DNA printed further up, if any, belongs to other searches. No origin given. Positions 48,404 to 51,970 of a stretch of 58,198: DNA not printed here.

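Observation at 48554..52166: Plasmid-type replication module: RHH protein plus a 1088-aa zinc-finger/Toprim/DUF3987 primase-helicase-like protein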

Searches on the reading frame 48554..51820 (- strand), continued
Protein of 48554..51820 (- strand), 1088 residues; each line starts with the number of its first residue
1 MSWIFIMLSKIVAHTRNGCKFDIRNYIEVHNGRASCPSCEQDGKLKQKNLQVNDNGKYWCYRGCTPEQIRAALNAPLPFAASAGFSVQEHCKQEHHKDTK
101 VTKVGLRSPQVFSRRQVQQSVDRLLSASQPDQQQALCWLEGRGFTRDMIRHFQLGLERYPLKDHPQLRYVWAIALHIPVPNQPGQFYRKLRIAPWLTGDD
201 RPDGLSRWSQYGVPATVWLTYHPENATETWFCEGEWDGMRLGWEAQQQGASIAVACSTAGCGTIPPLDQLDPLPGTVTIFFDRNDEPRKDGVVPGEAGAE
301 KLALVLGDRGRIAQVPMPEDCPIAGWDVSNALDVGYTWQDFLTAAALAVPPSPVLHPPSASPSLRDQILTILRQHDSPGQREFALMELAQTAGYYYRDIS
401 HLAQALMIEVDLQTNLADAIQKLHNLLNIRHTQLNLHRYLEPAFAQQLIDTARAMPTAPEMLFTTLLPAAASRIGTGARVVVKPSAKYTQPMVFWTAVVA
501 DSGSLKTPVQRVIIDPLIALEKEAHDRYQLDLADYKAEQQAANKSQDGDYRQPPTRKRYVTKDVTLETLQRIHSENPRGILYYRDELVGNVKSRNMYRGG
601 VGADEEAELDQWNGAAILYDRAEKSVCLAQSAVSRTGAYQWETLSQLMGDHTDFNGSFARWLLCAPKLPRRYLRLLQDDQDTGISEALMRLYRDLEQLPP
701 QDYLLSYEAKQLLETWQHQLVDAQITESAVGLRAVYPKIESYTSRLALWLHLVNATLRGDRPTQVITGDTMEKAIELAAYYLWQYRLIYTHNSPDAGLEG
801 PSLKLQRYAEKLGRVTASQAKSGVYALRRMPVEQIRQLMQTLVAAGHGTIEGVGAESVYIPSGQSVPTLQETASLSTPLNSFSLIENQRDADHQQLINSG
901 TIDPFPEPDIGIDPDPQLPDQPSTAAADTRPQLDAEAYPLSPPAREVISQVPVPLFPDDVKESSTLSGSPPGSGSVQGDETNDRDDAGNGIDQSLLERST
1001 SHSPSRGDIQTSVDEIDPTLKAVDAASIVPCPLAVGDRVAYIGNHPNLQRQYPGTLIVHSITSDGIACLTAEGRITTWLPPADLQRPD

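Call 13: find_encoding_contigs(protein=P0002, flank=10000, max_places=3)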
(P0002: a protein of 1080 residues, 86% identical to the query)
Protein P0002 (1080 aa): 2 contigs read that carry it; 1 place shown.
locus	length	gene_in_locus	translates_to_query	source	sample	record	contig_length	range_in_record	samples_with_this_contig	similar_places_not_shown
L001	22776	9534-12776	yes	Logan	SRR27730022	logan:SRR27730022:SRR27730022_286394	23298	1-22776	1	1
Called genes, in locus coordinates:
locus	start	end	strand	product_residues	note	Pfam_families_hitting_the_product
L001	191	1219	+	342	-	PF17761:DUF1016_N, PF06250:YhcG_C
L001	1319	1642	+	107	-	PF00085:Thioredoxin, PF13098:Thioredoxin_2 (weak)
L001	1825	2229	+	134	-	-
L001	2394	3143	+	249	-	PF03808:Glyco_tran_WecG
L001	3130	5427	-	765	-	PF07992:Pyr_redox_2, PF00586:AIRS, PF02769:AIRS_C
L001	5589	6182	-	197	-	PF00132:Hexapep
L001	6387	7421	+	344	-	PF13641:Glyco_tranf_2_3, PF00535:Glycos_transf_2, PF13632:Glyco_trans_2_3 (weak)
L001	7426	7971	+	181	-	PF00908:dTDP_sugar_isom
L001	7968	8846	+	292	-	PF01370:Epimerase, PF04321:RmlD_sub_bind, PF16363:GDP_Man_Dehyd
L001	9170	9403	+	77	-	-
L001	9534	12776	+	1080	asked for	PF13148:DUF3987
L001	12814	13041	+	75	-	-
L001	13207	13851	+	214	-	PF00132:Hexapep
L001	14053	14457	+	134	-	PF03479:PCC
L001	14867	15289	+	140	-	-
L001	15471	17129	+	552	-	PF05552:MS_channel_1st_1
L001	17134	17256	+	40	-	-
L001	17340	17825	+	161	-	PF00011:HSP20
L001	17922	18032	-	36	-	-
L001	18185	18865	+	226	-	-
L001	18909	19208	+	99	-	-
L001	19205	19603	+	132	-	PF11533:AtzH-like, PF13474:SnoaL_3, PF14534:DUF4440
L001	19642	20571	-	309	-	PF02195:ParB_N, PF23433:DUF7119 (faint), PF17762:HTH_ParB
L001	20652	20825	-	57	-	-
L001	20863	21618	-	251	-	PF00142:Fer4_NifH (faint), PF01656:CbiA, PF02374:ArsA_ATPase (weak), PF06564:CBP_BcsQ, PF09140:MipZ, PF10609:ParA, PF13614:AAA_31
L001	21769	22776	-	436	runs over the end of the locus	PF02133:Transp_cyt_pur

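Call 14: find_encoding_contigs(protein=P0001, flank=10000, max_places=2)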
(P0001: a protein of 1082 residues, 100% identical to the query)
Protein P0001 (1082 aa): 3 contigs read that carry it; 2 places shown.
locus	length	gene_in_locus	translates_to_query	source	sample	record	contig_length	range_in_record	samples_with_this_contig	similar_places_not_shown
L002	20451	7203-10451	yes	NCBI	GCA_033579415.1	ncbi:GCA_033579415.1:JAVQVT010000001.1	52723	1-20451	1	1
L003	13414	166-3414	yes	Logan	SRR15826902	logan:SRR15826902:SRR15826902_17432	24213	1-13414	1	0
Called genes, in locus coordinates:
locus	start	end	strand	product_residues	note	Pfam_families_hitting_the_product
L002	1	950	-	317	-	PF14516:AAA_35 (weak), PF13191:AAA_16 (faint), PF00004:AAA (faint)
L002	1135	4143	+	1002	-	PF00550:PP-binding, PF00975:Thioesterase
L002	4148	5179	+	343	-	PF13641:Glyco_tranf_2_3, PF00535:Glycos_transf_2, PF13632:Glyco_trans_2_3 (weak)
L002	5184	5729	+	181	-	PF00908:dTDP_sugar_isom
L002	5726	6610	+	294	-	PF01370:Epimerase, PF04321:RmlD_sub_bind, PF16363:GDP_Man_Dehyd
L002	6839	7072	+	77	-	-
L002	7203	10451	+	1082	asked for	PF13148:DUF3987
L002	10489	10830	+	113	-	-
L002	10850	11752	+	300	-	PF05685:Uma2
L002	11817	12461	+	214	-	PF00132:Hexapep, PF14602:Hexapep_2 (weak)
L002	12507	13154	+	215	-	PF05685:Uma2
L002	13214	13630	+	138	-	PF03479:PCC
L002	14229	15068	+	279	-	PF16747:Adhesin_E, PF13355:ARC6-like_IMS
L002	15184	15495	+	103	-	-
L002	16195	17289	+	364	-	PF09519:RE_HindVP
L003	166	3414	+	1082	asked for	PF13148:DUF3987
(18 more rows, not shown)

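Call 32: find_related_loci(query=A1, collection=genome_contigs, flank=8000)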
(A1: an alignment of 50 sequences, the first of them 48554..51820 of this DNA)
Query A1 (1088 aa) in genome_contigs; peptide patterns used: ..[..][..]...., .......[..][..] (x = any residue, [..] = any of these).
40 stretches matched a pattern; 23 encode a relative of the query (tblastn E <= 1e-3); 23 distinct loci.
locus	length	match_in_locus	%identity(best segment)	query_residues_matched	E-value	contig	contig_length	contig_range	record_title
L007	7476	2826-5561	59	21-929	0e+0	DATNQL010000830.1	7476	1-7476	MAG TPA_asm: Stenomitos sp. isolate SMAG_U16506 k141_201206, whole genome shotgun sequence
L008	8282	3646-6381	59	21-929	0e+0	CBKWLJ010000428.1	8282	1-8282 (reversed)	MAG TPA_asm: uncultured bacterium isolate SRR29175779_binner123_Refined_1 genome assembly, contig: ERZ27337281.711, whol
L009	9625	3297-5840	55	21-861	0e+0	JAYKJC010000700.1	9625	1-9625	MAG: Leptolyngbyaceae cyanobacterium isolate 762673 NODE_45909923, whole genome shotgun sequence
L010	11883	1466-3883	56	8-859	0e+0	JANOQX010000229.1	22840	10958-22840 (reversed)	MAG: Cyanobacteria bacterium VAR_4_metabat_243 VAR_4_k141_2832752, whole genome shotgun sequence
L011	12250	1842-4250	56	11-859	0e+0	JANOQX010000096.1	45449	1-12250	MAG: Cyanobacteria bacterium VAR_4_metabat_243 VAR_4_k141_500221, whole genome shotgun sequence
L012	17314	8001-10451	53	21-880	0e+0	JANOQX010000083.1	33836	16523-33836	MAG: Cyanobacteria bacterium VAR_4_metabat_243 VAR_4_k141_2881568, whole genome shotgun sequence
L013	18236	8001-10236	59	41-830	0e+0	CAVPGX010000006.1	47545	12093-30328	MAG: uncultured cyanobacterium isolate MFD09964.bin.3.87 genome assembly, contig: contig_30511, whole genome shotgun seq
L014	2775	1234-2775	57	21-535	0e+0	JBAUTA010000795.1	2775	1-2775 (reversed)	MAG: Kovacikia sp. isolate MFD02237_ilm_asm_bin5 k127_9068, whole genome shotgun sequence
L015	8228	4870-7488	36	11-866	2e-156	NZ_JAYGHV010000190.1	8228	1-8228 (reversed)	Spirulina sp. 06S082 NODE_671_length_8228_cov_3.196766, whole genome shotgun sequence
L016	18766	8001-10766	32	6-882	3e-124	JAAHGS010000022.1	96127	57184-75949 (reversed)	MAG: Symploca sp. SIO2E9 2E9_NODE_22, whole genome shotgun sequence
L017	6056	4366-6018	40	5-548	8e-114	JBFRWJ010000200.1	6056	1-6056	MAG: Spirulina sp. isolate 05_out_wi_sediment_bin.10 05outWiSedB10_c_000000889812, whole genome shotgun sequence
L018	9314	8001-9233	52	21-436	3e-115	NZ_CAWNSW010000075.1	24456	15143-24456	Stenomitos frigidus ULC18 isolate ena-yuan-GCF_003003795.1 NZ_PVWK01000028.1, whole genome shotgun sequence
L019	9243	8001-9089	44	21-379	5e-87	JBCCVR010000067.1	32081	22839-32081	MAG: Cyanobacteria bacterium P01_E01_bin.42 k141_1350287_length_32081_cov_9.9938, whole genome shotgun sequence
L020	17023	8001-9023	46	6-348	1e-85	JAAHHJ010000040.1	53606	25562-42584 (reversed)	MAG: Symploca sp. SIO3C6 3C6_NODE_40, whole genome shotgun sequence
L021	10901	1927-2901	46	17-343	6e-85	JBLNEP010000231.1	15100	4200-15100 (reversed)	MAG: Actinomycetota bacterium isolate MAG69 PRJNA853613_bin2_renamed_230, whole genome shotgun sequence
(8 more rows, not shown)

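Call 36: get_annotated_region(hit=H1, flank=9000)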
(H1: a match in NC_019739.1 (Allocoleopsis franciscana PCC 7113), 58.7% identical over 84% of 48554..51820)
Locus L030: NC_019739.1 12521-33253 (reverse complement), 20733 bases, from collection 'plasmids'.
description: Allocoleopsis franciscana PCC 7113 plasmid pMIC7113.01, complete sequence
organism: Allocoleopsis franciscana PCC 7113 (NCBI taxid 1173027)
taxonomy: Bacteria; Cyanobacteriota; Cyanophyceae; Coleofasciculales; Coleofasciculaceae; Allocoleopsis; Allocoleopsis franciscana; Allocoleopsis franciscana PCC 7113
host: -; source: -; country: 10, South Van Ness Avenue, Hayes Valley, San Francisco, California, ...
typing (MOB-suite, as given by PLSDB): conjugative; replicon rep_cluster_421; relaxase MOBV; mating-pair formation MPF_T
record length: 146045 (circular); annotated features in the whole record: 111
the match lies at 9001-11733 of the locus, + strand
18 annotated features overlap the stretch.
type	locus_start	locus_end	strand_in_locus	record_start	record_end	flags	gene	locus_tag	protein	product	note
CDS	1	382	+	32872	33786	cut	-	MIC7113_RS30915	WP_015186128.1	ParB/RepB/Spo0J family partition protein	GO:0007059 - chromosome segregation [Evidence IEA]; GO:0000910 - cytokinesis [Evidence IEA]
CDS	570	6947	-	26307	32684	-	-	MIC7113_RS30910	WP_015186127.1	hypothetical protein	-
CDS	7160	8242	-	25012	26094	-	-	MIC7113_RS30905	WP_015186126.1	hypothetical protein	-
CDS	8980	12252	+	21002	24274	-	-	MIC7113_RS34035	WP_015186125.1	DUF3987 domain-containing protein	-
CDS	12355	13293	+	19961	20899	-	-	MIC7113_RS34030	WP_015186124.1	hypothetical protein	-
CDS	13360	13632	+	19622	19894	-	-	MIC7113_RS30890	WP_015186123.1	hypothetical protein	-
CDS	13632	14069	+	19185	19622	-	-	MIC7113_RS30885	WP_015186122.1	type II toxin-antitoxin system VapC family toxin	-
CDS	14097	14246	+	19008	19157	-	-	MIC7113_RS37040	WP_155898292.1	hypothetical protein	-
CDS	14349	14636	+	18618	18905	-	-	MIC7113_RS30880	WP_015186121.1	acyl carrier protein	-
CDS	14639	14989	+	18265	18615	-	-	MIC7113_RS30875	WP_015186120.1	helix-turn-helix transcriptional regulator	-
CDS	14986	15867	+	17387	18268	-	-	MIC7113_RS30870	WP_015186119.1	ImmA/IrrE family metallo-endopeptidase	-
CDS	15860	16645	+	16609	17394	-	-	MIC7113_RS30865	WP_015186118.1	thymidylate synthase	-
CDS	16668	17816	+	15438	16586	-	-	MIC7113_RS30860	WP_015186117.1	nucleotide kinase domain-containing protein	-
CDS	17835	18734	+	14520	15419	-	-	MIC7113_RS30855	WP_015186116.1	nucleoside triphosphate pyrophosphohydrolase family protein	-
CDS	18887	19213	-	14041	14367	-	-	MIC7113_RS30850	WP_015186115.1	DUF4926 domain-containing protein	-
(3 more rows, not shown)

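Call 39: find_encoding_contigs(protein=P0026, flank=8000, max_places=2)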
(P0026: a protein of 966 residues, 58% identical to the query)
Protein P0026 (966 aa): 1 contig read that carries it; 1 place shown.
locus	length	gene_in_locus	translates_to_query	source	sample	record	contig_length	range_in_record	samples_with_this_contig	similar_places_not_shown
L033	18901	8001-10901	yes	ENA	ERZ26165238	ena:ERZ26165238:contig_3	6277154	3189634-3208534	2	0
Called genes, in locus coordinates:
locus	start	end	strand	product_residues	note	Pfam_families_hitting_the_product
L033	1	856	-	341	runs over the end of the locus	PF08852:DUF1822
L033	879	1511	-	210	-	-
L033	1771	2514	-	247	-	-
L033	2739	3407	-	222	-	-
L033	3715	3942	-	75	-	-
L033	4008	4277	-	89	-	-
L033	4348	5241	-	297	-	PF19247:DUF5895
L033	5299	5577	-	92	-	-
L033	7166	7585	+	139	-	-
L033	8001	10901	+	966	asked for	PF13148:DUF3987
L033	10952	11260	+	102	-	PF06806:DUF1233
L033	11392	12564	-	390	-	PF12167:Arm-DNA-bind_2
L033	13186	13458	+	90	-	PF11998:DUF3493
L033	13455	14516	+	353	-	PF20670:DUF6816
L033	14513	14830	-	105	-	PF08855:DUF1825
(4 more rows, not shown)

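Call 41: find_encoding_contigs(protein=P0031, flank=8000, max_places=1)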
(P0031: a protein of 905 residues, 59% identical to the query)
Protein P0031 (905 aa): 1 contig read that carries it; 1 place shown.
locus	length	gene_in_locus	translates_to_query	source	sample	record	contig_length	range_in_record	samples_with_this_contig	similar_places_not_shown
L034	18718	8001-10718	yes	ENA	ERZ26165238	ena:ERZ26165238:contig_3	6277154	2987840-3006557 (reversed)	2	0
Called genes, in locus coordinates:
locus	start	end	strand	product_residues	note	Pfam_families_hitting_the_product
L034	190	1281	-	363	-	PF12784:PDDEXK_2, PF14261:DUF4351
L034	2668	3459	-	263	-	-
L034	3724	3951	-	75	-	-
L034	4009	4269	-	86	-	-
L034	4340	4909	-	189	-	PF19247:DUF5895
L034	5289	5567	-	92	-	-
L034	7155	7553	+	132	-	-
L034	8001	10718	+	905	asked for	PF13148:DUF3987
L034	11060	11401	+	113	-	-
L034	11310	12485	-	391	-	PF12167:Arm-DNA-bind_2, PF00589:Phage_integrase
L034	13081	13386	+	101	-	-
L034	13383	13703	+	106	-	PF05016:ParE_toxin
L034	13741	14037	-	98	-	PF13538:UvrD_C_2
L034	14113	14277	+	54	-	-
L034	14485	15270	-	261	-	PF05685:Uma2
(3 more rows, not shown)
